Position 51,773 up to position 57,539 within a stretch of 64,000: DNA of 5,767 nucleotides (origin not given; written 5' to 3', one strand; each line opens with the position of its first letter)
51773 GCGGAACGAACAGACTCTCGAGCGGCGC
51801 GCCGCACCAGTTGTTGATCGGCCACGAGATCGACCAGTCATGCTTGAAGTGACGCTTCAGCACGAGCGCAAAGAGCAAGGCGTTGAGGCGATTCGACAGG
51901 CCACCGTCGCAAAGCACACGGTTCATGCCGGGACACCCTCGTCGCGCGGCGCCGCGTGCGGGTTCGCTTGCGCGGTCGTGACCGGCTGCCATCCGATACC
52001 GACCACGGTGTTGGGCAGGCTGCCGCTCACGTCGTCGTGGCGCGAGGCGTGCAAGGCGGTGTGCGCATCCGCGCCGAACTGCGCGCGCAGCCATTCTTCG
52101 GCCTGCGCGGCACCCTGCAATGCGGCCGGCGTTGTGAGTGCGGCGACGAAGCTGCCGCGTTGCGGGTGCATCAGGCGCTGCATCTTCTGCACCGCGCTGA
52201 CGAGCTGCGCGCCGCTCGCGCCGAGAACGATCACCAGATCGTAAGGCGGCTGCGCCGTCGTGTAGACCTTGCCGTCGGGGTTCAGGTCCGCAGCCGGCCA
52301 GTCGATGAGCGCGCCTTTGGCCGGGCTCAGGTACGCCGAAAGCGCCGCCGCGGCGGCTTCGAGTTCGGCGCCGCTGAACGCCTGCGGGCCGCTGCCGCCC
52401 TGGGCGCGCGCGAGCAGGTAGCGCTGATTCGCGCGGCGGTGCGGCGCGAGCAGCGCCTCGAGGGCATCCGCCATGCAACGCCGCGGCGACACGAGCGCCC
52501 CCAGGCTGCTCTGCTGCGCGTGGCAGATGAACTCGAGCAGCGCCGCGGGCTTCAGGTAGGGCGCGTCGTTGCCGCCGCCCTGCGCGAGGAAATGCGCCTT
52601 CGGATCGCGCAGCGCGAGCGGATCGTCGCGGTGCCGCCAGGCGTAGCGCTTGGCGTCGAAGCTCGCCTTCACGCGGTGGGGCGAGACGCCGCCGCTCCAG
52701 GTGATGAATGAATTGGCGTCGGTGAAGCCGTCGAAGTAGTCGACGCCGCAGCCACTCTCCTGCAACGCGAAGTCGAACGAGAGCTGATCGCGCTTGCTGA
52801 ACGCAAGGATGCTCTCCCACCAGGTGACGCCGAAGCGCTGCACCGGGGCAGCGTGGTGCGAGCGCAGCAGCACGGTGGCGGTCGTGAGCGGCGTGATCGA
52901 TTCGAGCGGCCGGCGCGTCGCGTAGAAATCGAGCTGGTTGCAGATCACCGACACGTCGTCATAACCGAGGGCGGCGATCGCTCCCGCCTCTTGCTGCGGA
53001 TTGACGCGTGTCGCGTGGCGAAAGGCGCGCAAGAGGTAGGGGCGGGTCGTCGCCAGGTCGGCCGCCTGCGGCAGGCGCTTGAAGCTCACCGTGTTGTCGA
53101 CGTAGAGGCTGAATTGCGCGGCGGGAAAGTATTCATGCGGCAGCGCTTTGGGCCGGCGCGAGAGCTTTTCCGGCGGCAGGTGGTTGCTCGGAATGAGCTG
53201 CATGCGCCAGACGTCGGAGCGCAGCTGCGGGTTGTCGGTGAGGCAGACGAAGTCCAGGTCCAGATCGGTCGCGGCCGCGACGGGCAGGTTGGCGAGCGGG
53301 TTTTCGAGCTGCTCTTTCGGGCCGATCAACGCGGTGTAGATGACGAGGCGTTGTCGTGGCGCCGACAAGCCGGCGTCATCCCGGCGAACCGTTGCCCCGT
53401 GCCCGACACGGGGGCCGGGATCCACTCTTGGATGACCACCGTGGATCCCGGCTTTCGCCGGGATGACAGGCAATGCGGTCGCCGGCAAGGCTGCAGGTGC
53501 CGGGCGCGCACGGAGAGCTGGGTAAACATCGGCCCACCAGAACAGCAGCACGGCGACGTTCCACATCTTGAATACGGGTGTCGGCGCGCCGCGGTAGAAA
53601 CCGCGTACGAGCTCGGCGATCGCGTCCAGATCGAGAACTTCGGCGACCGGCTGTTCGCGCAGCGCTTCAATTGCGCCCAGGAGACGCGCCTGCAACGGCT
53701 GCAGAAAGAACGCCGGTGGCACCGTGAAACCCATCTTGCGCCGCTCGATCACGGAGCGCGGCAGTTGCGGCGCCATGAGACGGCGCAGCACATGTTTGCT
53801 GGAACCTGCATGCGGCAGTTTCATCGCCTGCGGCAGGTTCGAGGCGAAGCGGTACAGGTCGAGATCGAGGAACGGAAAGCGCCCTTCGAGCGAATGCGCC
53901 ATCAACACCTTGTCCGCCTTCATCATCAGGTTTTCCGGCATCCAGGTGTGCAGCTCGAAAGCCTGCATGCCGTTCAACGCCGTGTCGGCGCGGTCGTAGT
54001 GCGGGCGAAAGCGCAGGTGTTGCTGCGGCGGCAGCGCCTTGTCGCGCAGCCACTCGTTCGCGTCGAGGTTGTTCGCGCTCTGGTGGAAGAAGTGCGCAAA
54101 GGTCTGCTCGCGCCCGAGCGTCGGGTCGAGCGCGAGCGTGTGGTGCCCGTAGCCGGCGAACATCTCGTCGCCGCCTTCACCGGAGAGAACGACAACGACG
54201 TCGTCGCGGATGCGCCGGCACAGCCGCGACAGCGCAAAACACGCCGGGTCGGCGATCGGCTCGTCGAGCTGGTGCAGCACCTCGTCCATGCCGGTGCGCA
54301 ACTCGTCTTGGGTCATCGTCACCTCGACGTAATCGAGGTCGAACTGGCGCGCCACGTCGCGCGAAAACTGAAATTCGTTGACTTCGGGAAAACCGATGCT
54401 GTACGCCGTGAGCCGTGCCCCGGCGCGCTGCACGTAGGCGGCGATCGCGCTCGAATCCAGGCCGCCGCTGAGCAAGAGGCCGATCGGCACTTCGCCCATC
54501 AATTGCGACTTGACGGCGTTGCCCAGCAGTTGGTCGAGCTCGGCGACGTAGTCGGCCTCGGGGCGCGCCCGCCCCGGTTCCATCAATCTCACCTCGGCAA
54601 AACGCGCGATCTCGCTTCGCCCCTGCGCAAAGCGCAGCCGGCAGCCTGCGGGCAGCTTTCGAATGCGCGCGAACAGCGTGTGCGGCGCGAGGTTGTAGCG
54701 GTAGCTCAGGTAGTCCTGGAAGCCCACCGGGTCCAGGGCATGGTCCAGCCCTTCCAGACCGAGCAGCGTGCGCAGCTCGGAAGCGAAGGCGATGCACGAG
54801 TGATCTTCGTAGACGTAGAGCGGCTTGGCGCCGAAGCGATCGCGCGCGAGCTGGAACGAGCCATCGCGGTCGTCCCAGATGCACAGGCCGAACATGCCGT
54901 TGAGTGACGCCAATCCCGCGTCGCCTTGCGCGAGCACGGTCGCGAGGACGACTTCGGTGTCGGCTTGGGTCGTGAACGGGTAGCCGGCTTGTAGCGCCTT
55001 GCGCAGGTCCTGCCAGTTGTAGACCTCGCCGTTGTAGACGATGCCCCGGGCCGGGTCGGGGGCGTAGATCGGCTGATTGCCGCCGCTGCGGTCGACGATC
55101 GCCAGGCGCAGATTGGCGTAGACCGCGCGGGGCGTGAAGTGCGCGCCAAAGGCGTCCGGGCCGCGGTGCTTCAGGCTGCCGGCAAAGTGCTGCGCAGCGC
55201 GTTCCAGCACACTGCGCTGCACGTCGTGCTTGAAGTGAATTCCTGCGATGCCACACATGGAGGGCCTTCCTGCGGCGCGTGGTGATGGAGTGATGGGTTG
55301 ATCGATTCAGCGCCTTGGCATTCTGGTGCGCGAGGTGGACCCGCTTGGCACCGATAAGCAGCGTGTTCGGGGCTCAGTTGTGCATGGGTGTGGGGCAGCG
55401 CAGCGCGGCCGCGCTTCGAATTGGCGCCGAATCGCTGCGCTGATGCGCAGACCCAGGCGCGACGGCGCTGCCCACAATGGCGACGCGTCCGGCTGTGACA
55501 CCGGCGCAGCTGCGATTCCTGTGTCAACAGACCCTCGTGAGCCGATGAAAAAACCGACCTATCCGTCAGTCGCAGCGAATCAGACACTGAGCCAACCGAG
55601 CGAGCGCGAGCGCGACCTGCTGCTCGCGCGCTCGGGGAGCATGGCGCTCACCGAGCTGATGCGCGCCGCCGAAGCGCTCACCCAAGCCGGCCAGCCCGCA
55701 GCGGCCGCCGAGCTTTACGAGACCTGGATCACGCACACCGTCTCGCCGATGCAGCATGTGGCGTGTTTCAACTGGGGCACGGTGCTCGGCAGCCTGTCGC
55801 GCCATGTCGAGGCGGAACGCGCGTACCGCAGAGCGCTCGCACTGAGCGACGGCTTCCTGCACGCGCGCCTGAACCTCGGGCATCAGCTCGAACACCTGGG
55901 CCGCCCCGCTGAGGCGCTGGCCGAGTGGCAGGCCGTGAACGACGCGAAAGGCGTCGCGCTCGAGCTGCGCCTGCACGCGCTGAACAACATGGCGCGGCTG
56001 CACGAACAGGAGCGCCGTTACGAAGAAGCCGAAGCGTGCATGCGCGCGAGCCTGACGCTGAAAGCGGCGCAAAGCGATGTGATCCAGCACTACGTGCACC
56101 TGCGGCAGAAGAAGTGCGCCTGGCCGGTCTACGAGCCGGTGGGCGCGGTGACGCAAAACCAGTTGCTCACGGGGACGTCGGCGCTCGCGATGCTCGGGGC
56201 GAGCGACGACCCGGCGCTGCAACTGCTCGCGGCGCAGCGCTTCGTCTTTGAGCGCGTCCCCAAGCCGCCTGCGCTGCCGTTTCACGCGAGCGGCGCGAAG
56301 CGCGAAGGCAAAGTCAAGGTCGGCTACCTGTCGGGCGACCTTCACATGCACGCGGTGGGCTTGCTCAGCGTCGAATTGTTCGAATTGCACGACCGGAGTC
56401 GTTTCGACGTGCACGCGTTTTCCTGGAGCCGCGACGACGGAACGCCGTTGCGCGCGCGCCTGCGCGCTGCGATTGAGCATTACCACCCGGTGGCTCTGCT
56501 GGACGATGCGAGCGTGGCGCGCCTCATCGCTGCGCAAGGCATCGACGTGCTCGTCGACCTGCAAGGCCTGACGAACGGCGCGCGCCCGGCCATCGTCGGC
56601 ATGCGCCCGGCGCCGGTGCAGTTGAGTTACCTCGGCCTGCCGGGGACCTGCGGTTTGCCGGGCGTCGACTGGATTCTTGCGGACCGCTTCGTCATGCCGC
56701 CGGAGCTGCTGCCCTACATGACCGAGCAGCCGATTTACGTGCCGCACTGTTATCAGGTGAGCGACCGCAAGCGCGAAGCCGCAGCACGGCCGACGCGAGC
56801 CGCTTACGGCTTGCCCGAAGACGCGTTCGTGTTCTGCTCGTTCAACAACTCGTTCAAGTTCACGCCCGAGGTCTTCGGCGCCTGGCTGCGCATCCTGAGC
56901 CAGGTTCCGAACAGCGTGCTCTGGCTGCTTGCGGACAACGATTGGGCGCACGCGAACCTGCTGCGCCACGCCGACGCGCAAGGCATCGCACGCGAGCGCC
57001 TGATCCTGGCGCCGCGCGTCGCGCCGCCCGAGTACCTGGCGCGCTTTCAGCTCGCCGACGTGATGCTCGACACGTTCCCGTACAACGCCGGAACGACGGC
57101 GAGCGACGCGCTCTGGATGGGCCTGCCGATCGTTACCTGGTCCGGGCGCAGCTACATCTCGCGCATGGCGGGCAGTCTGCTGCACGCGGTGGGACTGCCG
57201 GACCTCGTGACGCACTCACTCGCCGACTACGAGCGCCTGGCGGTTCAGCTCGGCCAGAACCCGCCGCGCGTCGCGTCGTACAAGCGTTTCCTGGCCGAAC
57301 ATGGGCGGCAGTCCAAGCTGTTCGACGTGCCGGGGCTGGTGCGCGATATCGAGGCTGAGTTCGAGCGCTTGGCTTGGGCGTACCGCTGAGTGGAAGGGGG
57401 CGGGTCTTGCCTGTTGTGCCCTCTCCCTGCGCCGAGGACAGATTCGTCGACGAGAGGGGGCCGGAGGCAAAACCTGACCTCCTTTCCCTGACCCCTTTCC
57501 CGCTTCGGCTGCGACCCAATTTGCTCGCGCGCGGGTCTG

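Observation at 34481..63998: Composite locus: giant Ser/Thr-rich T1SS-type substrates embedded in a flagellin-linked glycosylation/methylation island bracketed by two OGT-like GT41 enzymes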

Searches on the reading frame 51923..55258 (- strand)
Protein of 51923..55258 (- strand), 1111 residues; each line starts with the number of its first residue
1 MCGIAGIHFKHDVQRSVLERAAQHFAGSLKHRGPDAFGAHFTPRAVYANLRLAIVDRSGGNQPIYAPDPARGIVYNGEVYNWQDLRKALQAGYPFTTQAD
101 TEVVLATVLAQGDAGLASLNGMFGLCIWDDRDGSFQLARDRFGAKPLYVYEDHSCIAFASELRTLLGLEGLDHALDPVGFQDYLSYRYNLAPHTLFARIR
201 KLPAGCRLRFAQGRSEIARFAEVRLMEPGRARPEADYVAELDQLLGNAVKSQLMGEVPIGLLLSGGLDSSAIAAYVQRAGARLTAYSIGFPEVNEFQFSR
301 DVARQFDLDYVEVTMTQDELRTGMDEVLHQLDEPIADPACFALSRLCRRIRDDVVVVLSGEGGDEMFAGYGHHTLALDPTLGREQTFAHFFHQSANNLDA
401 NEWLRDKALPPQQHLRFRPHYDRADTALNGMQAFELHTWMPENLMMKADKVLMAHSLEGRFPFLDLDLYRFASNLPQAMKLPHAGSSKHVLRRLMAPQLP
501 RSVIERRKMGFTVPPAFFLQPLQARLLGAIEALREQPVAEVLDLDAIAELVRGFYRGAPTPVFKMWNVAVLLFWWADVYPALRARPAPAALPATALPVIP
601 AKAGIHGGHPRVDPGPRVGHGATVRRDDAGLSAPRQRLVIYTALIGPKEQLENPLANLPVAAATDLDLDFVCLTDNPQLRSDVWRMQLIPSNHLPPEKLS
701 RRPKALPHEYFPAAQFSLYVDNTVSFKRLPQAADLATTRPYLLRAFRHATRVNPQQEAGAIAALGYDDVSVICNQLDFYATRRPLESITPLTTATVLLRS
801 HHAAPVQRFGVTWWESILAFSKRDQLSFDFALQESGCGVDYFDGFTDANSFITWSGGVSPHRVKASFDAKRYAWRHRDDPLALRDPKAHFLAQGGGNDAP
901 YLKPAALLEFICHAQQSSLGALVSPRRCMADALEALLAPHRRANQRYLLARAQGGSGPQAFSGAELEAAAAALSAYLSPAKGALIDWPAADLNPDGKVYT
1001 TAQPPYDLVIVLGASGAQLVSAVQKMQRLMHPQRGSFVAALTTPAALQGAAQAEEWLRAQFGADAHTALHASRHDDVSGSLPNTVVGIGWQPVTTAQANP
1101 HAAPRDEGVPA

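Call 5: search_protein_families(library=pfam, proteins=[window:51923-55258:-], max_evalue=0.01)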
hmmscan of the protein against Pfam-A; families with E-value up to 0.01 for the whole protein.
window:51923-55258:- (1111 aa): 4 families
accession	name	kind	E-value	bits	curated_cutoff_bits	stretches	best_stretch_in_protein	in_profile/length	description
PF00733.27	Asn_synthase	-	2.9e-75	254.6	21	1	240-574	1-352/354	Asparagine synthase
PF13537.11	GATase_7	-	1.2e-34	119.4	25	1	50-166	2-122/123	Glutamine amidotransferase domain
PF13522.11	GATase_6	-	1.1e-31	110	27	1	34-161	1-130/130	Glutamine amidotransferase domain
PF04765.19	TOD1_MUCI70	-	1.1e-08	35.2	21.4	1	683-832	128-286/314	TOD1/MUCI70, glycosyltransferase-like domain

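Call 18: search_protein_families(library=ncbifam, proteins=[window:51923-55258:-], max_evalue=0.001)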
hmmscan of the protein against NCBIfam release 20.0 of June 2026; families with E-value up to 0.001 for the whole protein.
window:51923-55258:- (1111 aa): 8 families
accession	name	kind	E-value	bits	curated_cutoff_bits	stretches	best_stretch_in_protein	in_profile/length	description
TIGR01536.1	asn_synth_AEB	equivalog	2.5e-124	416.1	267.1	1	2-511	1-517/517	asparagine synthase (glutamine-hydrolyzing)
TIGR03108.1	eps_aminotran_1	hypoth_equivalog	1.2e-106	357.9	816.9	2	1-376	1-380/628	XrtA/PEP-CTERM system amidotransferase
TIGR03104.1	trio_amidotrans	equivalog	9.6e-90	301.5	570.1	1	1-530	1-537/589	N-acetylglutaminylglutamine amidotransferase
NF006949.0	PRK09431.1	equivalog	2.8e-80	270.4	499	3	1-166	1-166/554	asparagine synthase B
NF033535.1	lass_lactam_cya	exception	4.1e-52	177.6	525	2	1-392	1-397/668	lasso peptide isopeptide bond-forming cyclase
NF033561.1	macrolact_Ik_Al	subfamily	5.7e-18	64.8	300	1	131-371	90-335/561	albusnodin/ikarugamycin family macrolactam cyclase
TIGR01134.1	purF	equivalog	5.6e-06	26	350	1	61-162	84-196/432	amidophosphoribosyltransferase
NF001484.0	PRK00331.1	subfamily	0.00042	18.8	381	1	73-111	97-136/601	isomerizing glutamine--fructose-6-phosphate transaminase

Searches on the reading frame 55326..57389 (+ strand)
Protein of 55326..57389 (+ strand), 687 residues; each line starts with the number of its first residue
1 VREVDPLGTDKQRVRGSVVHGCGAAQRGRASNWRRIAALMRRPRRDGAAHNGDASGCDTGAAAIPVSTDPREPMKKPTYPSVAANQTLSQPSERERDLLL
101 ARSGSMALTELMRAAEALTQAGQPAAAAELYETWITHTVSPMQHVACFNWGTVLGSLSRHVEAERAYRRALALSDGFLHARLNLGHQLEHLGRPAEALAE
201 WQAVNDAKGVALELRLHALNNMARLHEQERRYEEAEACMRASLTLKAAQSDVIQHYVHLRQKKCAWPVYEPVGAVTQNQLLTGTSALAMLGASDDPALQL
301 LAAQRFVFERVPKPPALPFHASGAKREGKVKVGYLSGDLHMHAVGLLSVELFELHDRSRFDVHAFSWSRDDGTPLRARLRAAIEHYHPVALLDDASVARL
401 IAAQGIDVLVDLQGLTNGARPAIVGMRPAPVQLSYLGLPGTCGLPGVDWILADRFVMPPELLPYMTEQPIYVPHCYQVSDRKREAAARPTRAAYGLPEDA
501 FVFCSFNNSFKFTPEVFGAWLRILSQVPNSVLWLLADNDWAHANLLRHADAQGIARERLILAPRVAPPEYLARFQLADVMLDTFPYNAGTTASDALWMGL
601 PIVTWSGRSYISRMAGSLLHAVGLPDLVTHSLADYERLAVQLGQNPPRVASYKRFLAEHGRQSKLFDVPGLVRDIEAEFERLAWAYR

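Call 5: search_protein_families(library=pfam, proteins=[window:55326-57389:+], max_evalue=0.01)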
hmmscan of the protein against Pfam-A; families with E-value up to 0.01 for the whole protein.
window:55326-57389:+ (687 aa): 10 families
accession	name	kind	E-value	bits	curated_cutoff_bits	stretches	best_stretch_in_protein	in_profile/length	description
PF13844.12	Glyco_transf_41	-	1.4e-76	258.4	25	2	490-669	358-537/543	Glycosyl transferase family 41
PF07719.23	TPR_2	-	9.2e-11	41.4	27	0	218-245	3-30/34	Tetratricopeptide repeat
PF00515.34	TPR_1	-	1.7e-08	34.4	27.8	0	146-173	3-30/34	Tetratricopeptide repeat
PF13181.12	TPR_8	-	3.8e-06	27.1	25.7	1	217-247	2-32/34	Tetratricopeptide repeat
PF13176.12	TPR_7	-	6.2e-06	26.3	27.9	0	218-248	1-31/36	Tetratricopeptide repeat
PF14559.12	TPR_19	-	0.00021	22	25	0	159-203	6-50/68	Tetratricopeptide repeat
PF13424.12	TPR_12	-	0.0003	21.4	30.1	0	180-245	5-74/77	Tetratricopeptide repeat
PF13431.12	TPR_17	-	0.0022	18.5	24.4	0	166-198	1-33/34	Tetratricopeptide repeat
PF06920.19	DHR-2_Lobe_A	-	0.0051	17.6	26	0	213-260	15-55/154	DHR-2, Lobe A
PF13374.12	TPR_10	-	0.0093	16.4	27.5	0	216-245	2-31/42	Tetratricopeptide repeat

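Call 18: search_protein_families(library=ncbifam, proteins=[window:55326-57389:+], max_evalue=0.001)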
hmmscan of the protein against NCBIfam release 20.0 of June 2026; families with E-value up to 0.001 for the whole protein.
window:55326-57389:+ (687 aa): 3 families
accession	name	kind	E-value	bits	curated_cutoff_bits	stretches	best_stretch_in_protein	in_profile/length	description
NF033920.0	C39_PA2778_fam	equivalog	0.00014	21.4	150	1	107-201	155-247/255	PA2778 family cysteine peptidase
TIGR02521.1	type_IV_pilW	equivalog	0.00052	19.6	154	1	146-262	67-181/234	type IV pilus biogenesis/stability protein PilW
NF049992.1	NGTferase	equivalog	0.00096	17.9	1000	0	568-666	495-594/614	UDP-glucose:protein N-beta-glucosyltransferase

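Call 51: find_related_loci(query=window:55536-57389:+, collection=metagenome_contigs, flank=10000)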
Query window:55536-57389:+ (617 aa) in metagenome_contigs; peptide patterns used: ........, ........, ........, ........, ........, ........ (x = any residue, [..] = any of these).
131 stretches matched a pattern; 26 encode a relative of the query (tblastn E <= 1e-3); 26 distinct loci.
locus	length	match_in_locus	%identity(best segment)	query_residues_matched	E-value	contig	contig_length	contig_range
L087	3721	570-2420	83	3-617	0e+0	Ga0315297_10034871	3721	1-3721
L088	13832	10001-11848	83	4-617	0e+0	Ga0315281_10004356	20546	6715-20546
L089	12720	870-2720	83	3-617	0e+0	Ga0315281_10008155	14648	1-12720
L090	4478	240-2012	69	31-617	0e+0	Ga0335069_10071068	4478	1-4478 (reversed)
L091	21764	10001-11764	70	34-617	0e+0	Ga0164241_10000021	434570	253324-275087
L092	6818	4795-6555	70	31-617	0e+0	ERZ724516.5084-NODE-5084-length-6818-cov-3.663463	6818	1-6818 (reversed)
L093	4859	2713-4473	67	30-617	0e+0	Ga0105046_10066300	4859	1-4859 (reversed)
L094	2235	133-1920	67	23-617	0e+0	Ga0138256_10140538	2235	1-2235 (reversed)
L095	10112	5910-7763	64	6-617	0e+0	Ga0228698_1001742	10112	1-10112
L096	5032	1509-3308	67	15-617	0e+0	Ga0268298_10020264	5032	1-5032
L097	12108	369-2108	66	30-610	0e+0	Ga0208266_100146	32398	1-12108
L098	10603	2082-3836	66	33-617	0e+0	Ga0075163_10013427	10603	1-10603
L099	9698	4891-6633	65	36-617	0e+0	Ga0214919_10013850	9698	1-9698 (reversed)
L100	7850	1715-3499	66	21-610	0e+0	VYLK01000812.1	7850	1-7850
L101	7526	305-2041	65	38-617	0e+0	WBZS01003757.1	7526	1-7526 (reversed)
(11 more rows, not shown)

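Call 77: search_solved_structures(query=window:55536-57389:+, max_evalue=0.00001)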
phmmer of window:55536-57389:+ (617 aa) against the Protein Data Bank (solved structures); distinct sequences matched with E-value up to 0.00001: 19.
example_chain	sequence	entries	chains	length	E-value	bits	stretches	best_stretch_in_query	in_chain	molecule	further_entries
2jlb_A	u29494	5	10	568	4.8e-84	285.9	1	91-613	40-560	XCC0866 | XCOGT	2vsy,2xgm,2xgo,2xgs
2vsn_A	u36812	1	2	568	1e-83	284.9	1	91-613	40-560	XCOGT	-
7yeh_B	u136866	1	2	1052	4.9e-71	242.9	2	419-598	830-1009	UDP-N-acetylglucosamine--peptide N-acetylglucosaminyltransferase 110 kDa subunit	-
7yea_A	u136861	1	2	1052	4.9e-71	242.9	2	419-598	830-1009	UDP-N-acetylglucosamine--peptide N-acetylglucosaminyltransferase 110 kDa subunit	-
7ntf_A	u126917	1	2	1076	5.5e-71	242.8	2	419-598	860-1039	Isoform 1 of UDP-N-acetylglucosamine--peptide N-acetylglucosaminyltransferase 110 kDa subu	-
5lvv_A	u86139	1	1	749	6.1e-69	236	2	419-598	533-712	UDP-N-acetylglucosamine--peptide N-acetylglucosaminyltransferase 110 kDa subunit,UDP-N-ace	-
6ibo_A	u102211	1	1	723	1e-68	235.3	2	419-598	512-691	UDP-N-acetylglucosamine--peptide N-acetylglucosaminyltransferase 110 kDa subunit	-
5lwv_A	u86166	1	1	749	1.1e-68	235.2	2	419-598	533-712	Host cell factor 1,UDP-N-acetylglucosamine--peptide N-acetylglucosaminyltransferase 110 kD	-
3pe3_A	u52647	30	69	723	1.4e-68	234.9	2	419-598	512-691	UDP-N-acetylglucosamine--peptide N-acetylglucosaminyltransferase 110 kDa subunit | UDP-N-ACETYLGLUCOSAMINE--PEPTIDE N-ACETYLGLUCOSAMINYL TRANSFERASE 110 KDA SUB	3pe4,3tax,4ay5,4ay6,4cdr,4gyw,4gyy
8cm9_A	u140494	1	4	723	1.4e-68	234.9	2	419-598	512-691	UDP-N-acetylglucosamine--peptide N-acetylglucosaminyltransferase 110 kDa subunit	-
5nps_A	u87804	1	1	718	1.4e-68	234.8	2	419-598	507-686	UDP-N-acetylglucosamine--peptide N-acetylglucosaminyltransferase 110 kDa subunit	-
5npr_A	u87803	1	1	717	1.4e-68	234.8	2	419-598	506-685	UDP-N-acetylglucosamine--peptide N-acetylglucosaminyltransferase 110 kDa subunit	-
6tka_AAA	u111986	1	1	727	1.4e-68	234.8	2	419-598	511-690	UDP-N-acetylglucosamine--peptide N-acetylglucosaminyltransferase 110 kDa subunit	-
6q4m_A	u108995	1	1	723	2e-68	234.4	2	419-598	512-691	UDP-N-acetylglucosamine--peptide N-acetylglucosaminyltransferase 110 kDa subunit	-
5a01_A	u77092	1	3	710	6.4e-68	232.7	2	419-612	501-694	O-GLYCOSYLTRANSFERASE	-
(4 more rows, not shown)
